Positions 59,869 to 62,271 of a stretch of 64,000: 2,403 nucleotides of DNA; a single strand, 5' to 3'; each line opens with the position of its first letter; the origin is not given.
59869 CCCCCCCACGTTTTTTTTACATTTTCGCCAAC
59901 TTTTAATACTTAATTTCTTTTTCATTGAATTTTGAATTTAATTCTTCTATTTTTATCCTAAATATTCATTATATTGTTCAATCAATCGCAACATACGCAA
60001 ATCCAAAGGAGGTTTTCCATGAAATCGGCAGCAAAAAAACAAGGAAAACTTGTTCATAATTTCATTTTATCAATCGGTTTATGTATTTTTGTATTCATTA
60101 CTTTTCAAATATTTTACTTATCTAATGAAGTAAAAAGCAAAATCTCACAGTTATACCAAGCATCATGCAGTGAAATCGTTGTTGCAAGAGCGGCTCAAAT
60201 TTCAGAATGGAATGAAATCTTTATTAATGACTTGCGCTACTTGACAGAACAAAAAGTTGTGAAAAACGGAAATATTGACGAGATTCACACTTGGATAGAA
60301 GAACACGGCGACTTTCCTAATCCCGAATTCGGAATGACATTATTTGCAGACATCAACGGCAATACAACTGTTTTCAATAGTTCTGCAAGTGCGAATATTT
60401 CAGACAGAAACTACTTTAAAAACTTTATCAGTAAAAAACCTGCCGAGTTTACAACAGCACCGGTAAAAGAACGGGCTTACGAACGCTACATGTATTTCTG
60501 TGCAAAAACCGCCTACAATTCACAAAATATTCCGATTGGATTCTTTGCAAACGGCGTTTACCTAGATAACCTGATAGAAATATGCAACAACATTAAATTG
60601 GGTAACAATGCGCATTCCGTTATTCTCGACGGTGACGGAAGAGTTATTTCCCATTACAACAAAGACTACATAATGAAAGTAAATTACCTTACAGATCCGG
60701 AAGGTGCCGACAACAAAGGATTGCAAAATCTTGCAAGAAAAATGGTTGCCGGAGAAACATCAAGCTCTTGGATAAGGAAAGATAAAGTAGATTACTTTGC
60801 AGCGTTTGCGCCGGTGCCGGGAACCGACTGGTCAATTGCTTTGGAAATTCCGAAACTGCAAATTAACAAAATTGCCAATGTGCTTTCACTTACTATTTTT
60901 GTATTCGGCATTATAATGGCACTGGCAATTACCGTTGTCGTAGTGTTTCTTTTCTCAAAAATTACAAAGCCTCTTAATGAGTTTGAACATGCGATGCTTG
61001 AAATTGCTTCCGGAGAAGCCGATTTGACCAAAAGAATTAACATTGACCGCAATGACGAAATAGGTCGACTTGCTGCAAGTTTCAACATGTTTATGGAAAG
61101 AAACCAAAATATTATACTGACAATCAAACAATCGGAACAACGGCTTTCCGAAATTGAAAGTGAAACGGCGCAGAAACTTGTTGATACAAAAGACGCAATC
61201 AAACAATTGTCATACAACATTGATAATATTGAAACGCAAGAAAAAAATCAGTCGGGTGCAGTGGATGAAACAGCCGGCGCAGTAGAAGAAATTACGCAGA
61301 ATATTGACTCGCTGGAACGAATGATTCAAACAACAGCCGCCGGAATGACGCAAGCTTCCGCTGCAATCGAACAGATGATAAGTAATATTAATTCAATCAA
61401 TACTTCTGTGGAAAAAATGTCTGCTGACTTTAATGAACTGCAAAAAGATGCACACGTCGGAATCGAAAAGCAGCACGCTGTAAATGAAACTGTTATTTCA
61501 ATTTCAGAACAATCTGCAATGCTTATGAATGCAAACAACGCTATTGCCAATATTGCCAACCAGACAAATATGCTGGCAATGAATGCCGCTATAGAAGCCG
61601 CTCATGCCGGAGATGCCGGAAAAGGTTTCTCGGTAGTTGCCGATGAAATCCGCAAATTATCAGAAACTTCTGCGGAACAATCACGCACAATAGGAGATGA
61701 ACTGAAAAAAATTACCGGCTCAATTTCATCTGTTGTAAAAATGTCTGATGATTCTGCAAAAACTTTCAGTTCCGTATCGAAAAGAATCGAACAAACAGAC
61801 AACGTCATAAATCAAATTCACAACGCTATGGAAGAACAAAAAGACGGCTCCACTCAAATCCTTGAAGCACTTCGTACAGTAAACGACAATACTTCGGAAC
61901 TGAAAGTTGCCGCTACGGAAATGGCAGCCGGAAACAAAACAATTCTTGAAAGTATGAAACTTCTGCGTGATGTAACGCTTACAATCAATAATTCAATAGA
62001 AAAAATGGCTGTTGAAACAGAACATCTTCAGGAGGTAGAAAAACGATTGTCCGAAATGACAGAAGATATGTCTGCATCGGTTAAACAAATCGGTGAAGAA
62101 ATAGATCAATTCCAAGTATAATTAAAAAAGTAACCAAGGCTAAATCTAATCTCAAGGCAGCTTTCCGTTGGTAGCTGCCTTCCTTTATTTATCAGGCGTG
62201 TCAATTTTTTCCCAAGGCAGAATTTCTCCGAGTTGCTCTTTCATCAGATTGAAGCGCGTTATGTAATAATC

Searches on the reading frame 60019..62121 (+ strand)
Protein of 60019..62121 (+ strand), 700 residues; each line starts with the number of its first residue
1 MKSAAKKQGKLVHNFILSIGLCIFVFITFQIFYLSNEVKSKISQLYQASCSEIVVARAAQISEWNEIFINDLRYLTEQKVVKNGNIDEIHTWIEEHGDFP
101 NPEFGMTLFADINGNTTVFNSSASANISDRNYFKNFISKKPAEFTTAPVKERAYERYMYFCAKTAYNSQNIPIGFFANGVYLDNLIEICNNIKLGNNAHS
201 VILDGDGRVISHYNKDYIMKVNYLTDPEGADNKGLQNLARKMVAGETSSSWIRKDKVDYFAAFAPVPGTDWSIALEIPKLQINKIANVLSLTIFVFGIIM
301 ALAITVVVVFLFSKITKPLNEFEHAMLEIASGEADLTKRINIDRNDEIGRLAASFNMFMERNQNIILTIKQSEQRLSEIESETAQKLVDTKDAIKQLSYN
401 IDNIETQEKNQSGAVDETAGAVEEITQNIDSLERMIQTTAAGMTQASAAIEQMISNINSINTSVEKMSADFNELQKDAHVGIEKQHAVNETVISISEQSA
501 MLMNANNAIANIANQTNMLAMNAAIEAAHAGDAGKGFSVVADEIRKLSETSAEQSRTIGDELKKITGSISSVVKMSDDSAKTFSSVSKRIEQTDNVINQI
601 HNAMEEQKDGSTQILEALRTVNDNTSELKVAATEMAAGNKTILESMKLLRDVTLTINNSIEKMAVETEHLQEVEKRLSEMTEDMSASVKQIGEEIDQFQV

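Call 53: search_protein_families(library=ncbifam, proteins=[window:60019-62121:+], max_evalue=0.001)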
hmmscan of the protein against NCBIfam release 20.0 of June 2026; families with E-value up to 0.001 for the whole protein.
window:60019-62121:+ (700 aa): 15 families
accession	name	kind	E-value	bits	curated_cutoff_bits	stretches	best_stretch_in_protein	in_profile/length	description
NF058645.1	MCPCtpMPsAe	equivalog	8e-37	127.2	900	1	281-690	195-555/558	methyl-accepting chemotaxis protein CtpM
NF041847.1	transduc_aer2_vibrio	equivalog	9.3e-22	77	1200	1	417-679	513-777/804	aerotaxis transducer Aer2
NF047851.1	MCPCitTducer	equivalog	2.5e-18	66.4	900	1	294-674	193-535/553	methyl-accepting chemotaxis citrate transducer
NF011615.0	PRK15041.1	equivalog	2.9e-18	65.8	947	2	378-640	240-499/554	methyl-accepting chemotaxis protein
NF050802.1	AspChtxCcaA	equivalog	2.8e-16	59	1300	2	412-607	481-670/700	aspartate chemotaxis receptor CcaA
NF007309.0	PRK09793.1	equivalog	3.6e-16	59.2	903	1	413-636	269-491/533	methyl-accepting chemotaxis protein IV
NF011622.0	PRK15048.1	equivalog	4.1e-16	59.2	900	1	405-643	265-500/553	methyl-accepting chemotaxis protein II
TIGR02168.1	SMC_prok_B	equivalog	4.8e-07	27.9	567.35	1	337-516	670-852/1181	chromosome segregation protein SMC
TIGR02169.1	SMC_prok_A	equivalog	5.4e-07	27.7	729.4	0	316-508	765-957/1165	chromosome segregation protein SMC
NF002572.0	PRK02224.1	equivalog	6e-06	24.8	1087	1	347-696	287-616/888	DNA double-strand break repair ATPase Rad50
NF053592.1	HK_near_YfiR_like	equivalog_domain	7.6e-06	25.6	194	1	286-360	147-219/223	sensor histidine kinase, YfiR-like protein-associated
NF045487.1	ASRP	equivalog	9.9e-05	21.1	300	1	370-698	135-465/593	archaea-specific SMC-related protein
NF003034.1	PRK03918.1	equivalog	0.00023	19.3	700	0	549-684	161-292/878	DNA double-strand break repair ATPase Rad50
NF047515.1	SpiroCoCo_C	equivalog_domain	0.00032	19.9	125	0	545-697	45-191/313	SpiroCoCo family coiled-coil protein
NF045780.1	TrlF_fam_ATP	equivalog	0.00082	18.2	350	0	360-679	437-767/944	TrlF family AAA-like ATPase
